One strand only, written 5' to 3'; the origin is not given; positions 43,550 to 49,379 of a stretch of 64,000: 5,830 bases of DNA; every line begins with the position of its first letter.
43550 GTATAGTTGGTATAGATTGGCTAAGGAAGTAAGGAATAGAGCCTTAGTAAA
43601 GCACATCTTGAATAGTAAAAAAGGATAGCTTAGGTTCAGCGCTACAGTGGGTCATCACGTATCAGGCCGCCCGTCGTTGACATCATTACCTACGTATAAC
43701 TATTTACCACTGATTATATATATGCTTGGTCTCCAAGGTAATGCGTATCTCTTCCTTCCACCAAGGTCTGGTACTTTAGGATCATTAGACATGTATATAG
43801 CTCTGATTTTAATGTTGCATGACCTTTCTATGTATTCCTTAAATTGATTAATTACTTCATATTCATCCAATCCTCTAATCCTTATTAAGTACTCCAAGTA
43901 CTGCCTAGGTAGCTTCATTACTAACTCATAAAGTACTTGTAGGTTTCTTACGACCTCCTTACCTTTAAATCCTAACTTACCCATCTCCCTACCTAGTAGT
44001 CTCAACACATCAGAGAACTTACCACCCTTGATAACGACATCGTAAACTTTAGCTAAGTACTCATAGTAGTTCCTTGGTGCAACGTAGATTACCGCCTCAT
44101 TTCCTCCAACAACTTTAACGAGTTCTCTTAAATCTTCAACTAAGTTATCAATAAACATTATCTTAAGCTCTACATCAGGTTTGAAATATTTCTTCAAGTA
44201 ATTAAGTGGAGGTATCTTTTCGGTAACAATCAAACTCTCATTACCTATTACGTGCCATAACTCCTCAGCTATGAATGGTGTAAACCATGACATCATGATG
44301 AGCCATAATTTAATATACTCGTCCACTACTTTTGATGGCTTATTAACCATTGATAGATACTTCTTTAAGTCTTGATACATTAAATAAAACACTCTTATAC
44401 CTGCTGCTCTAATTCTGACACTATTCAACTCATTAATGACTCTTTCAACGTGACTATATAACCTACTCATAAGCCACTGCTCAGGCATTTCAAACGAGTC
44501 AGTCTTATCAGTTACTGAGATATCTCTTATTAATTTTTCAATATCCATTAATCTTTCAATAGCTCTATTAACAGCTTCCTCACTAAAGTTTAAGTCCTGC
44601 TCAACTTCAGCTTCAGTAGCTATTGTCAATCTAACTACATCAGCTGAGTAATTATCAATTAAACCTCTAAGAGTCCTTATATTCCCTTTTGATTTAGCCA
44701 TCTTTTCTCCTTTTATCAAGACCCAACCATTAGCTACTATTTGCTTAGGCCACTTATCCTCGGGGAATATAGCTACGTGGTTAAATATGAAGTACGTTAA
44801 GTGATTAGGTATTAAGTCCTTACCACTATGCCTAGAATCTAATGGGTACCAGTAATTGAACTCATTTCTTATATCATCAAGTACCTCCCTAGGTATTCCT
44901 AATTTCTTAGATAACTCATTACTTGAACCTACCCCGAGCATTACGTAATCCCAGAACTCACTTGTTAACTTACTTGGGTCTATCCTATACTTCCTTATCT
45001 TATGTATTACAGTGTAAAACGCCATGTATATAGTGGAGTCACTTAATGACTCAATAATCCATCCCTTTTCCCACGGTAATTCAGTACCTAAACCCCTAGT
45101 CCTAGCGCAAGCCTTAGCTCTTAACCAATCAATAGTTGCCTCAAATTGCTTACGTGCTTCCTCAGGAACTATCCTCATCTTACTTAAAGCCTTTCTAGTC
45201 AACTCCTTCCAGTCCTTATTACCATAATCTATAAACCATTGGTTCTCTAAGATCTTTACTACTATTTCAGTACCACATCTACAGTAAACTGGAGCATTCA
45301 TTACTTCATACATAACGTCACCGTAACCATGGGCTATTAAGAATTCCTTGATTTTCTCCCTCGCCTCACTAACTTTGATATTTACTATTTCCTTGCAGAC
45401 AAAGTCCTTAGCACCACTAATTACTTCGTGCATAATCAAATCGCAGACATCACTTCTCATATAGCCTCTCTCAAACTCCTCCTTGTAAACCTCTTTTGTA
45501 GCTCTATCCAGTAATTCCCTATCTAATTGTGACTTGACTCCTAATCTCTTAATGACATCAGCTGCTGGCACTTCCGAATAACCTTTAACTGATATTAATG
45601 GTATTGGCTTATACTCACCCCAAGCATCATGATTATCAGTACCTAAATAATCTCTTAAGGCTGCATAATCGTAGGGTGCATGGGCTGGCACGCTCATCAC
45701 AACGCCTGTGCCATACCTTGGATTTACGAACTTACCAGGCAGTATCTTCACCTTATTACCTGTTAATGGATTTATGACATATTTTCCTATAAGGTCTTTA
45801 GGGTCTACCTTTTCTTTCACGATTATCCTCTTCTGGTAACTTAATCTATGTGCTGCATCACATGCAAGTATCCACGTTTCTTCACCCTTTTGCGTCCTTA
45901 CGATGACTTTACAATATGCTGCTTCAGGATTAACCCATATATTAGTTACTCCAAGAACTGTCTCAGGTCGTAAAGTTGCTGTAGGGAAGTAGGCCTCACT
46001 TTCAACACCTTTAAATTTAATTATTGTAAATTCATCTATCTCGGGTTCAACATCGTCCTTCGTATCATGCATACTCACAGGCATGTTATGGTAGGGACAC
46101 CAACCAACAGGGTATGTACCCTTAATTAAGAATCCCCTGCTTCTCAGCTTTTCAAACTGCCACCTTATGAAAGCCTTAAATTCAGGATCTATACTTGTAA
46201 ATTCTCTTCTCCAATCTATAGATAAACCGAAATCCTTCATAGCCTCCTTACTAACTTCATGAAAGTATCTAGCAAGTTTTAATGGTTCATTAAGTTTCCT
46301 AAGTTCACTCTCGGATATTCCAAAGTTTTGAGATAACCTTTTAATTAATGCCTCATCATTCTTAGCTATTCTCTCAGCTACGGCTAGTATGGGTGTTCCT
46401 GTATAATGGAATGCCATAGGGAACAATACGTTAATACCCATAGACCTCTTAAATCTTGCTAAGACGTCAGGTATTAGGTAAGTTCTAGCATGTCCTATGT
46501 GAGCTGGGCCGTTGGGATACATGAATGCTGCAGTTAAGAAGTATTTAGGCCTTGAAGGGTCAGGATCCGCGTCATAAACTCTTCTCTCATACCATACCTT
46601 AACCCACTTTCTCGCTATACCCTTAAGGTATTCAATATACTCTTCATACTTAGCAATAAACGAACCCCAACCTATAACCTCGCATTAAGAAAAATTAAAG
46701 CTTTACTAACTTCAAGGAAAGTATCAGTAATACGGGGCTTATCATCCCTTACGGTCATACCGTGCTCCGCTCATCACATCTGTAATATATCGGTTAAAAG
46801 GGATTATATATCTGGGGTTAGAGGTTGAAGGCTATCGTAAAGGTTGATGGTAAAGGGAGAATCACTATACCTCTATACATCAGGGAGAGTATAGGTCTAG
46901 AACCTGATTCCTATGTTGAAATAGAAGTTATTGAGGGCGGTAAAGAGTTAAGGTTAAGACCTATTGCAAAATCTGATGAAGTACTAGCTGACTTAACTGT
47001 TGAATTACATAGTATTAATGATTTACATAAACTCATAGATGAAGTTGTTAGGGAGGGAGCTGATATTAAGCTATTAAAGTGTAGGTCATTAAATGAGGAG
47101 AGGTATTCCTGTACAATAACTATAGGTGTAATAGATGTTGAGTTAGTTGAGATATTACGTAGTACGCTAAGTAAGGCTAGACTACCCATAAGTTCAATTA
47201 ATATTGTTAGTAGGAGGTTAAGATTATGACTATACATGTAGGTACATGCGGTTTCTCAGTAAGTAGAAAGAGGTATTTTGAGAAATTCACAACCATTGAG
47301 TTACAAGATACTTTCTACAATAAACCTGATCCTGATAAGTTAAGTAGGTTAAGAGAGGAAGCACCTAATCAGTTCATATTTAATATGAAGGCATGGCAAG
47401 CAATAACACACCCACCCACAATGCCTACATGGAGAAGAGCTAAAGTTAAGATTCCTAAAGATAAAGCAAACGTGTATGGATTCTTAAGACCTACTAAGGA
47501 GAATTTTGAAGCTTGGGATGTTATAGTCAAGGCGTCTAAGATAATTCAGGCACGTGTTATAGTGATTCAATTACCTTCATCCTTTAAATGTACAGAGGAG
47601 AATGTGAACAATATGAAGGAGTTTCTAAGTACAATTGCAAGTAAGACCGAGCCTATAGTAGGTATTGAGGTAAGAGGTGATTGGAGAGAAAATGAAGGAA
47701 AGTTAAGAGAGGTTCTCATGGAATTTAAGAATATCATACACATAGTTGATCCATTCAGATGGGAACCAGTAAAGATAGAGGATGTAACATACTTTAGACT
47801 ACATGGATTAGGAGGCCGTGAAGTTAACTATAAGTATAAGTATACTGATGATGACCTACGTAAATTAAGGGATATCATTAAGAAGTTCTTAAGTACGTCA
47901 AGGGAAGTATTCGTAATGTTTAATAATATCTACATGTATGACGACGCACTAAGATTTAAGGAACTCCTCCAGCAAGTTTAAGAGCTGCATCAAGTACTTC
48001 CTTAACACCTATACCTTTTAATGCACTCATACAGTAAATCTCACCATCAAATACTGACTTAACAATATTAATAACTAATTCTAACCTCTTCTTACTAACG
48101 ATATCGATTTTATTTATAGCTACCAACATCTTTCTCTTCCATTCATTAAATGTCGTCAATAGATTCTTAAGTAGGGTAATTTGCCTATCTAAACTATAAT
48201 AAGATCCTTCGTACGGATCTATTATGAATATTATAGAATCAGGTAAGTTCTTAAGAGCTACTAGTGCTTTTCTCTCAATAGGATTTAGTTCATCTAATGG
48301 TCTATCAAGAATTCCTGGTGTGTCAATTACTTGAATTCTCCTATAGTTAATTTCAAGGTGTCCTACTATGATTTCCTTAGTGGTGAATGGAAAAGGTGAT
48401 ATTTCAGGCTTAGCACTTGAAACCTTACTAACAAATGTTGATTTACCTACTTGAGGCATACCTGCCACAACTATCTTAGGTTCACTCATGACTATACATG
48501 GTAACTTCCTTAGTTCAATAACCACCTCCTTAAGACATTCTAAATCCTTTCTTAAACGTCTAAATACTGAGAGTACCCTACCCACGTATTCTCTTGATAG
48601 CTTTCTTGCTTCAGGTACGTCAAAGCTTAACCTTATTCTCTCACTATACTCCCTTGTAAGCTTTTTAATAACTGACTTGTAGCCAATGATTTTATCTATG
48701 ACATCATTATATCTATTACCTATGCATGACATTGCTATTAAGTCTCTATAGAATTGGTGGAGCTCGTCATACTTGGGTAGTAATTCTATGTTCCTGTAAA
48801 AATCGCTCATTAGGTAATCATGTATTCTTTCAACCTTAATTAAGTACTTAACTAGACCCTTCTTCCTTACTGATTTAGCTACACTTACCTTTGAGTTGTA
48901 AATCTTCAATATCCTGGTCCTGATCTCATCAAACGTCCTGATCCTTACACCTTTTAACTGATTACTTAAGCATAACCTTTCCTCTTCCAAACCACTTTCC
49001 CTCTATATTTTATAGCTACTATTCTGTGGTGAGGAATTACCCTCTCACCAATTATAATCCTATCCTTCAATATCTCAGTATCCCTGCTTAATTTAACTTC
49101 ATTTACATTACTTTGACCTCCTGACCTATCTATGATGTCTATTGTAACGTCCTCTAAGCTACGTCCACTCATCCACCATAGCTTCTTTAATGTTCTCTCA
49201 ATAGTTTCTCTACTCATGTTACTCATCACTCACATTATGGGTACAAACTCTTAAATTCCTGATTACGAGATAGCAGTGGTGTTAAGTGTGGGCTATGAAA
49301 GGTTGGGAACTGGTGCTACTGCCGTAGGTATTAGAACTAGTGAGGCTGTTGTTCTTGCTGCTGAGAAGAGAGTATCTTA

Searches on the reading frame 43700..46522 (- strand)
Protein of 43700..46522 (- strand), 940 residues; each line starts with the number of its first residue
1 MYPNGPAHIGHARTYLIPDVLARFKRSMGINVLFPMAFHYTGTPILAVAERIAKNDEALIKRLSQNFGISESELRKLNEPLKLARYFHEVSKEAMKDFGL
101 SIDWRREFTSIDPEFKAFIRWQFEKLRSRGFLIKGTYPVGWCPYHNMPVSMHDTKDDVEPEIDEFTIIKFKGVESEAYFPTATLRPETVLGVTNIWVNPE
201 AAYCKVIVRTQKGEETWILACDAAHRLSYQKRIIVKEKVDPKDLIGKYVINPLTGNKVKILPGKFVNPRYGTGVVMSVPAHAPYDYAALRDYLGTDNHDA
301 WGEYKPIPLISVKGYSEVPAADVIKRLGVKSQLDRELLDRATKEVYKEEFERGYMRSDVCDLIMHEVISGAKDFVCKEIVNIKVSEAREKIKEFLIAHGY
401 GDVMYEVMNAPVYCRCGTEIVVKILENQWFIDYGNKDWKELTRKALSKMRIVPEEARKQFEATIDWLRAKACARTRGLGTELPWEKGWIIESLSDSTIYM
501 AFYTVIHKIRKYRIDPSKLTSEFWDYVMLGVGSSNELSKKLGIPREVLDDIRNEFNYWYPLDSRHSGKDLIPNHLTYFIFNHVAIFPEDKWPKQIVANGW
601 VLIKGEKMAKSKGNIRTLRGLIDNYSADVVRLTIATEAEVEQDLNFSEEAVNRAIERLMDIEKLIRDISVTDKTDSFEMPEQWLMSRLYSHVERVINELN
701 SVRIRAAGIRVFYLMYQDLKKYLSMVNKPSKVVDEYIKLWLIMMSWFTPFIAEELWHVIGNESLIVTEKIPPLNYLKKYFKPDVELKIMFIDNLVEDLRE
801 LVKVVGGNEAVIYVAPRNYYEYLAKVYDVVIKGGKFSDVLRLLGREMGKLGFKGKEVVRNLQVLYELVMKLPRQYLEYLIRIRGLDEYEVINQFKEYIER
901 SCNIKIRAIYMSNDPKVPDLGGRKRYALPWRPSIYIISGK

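Call 18: search_protein_families(library=ncbifam, proteins=[window:43700-46522:-], max_evalue=0.00001)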
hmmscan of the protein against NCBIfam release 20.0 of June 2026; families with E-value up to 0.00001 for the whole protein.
window:43700-46522:- (940 aa): 18 families
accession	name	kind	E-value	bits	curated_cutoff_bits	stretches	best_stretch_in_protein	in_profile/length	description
NF008957.0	PRK12300.1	subfamily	0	1131.8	677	1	2-936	42-945/946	leucine--tRNA ligase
TIGR00395.1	leuS_arch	equivalog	5.6e-273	908.3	648.5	1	2-936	35-937/938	leucine--tRNA ligase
TIGR00422.1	valS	equivalog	7.3e-61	206.2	612.1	3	2-202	43-235/863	valine--tRNA ligase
NF009687.0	PRK13208.1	equivalog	4.9e-58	197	738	3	2-201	48-233/801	valine--tRNA ligase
NF004349.1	PRK05729.1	equivalog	1.2e-51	175.9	704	3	376-801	300-724/860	valine--tRNA ligase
TIGR00396.1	leuS_bact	equivalog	1.7e-43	148.9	548.4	3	2-145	39-158/843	leucine--tRNA ligase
TIGR00392.1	ileS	equivalog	7.7e-38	130.2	621.4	2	2-291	46-344/861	isoleucine--tRNA ligase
NF011492.0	PRK14900.1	equivalog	4.5e-28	97.6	1783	2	5-202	55-244/1044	valine--tRNA ligase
TIGR00398.1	metG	equivalog_domain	9.5e-24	84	336.35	2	566-658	288-379/530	methionine--tRNA ligase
NF008900.0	PRK12267.1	equivalog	3.3e-22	78.7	598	2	553-701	247-396/648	methionine--tRNA ligase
NF000540.1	alt_ValS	exception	9.6e-21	73.4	900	2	553-758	520-742/827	valine--tRNA ligase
NF000258.1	MupB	exception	7.5e-20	70.4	1900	1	4-289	45-327/1033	mupirocin-resistant isoleucine--tRNA ligase MupB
NF001100.0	PRK00133.1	equivalog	3.6e-18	65.5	587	2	2-66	15-79/676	methionine--tRNA ligase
NF000257.1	MupA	exception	7.6e-18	63.6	1900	1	4-288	45-322/1024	mupirocin-resistant isoleucine--tRNA ligase MupA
TIGR00435.1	cysS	equivalog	3.4e-17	62.7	340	1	562-678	221-336/466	cysteine--tRNA ligase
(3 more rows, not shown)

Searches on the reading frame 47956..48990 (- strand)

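Call 65: search_protein_families(library=pfam, proteins=[window:47956-48990:-], max_evalue=0.001)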
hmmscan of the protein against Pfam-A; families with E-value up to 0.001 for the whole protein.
window:47956-48990:- (344 aa): 5 families
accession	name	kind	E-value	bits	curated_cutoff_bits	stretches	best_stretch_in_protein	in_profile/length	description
PF17835.6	NOG1_N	-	1.1e-18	68.3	22.9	1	48-166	41-159/160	NOG1 N-terminal helical domain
PF01926.29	MMR_HSR1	-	2.5e-18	66.7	21.9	1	172-294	1-113/113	50S ribosome-binding GTPase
PF02421.24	FeoB_N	-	3e-17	63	27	1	172-335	2-155/156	Ferrous iron transport protein B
PF06858.20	NOG1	-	3.1e-17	62.5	27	1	238-296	2-58/58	Nucleolar GTP-binding protein 1 (NOG1)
PF00009.33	GTP_EFTU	-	6.4e-09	36.1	26.5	1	211-338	63-184/188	Elongation factor Tu GTP binding domain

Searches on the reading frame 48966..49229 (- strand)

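Call 65: search_protein_families(library=pfam, proteins=[window:48966-49229:-], max_evalue=0.001)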
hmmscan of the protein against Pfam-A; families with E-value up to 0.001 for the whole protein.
window:48966-49229:- (87 aa): 1 family
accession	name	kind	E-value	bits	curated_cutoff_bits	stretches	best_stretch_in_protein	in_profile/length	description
PF04457.17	MJ1316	-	8.8e-12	46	26.3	1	9-83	3-75/75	MJ1316 RNA cyclic group end recognition domain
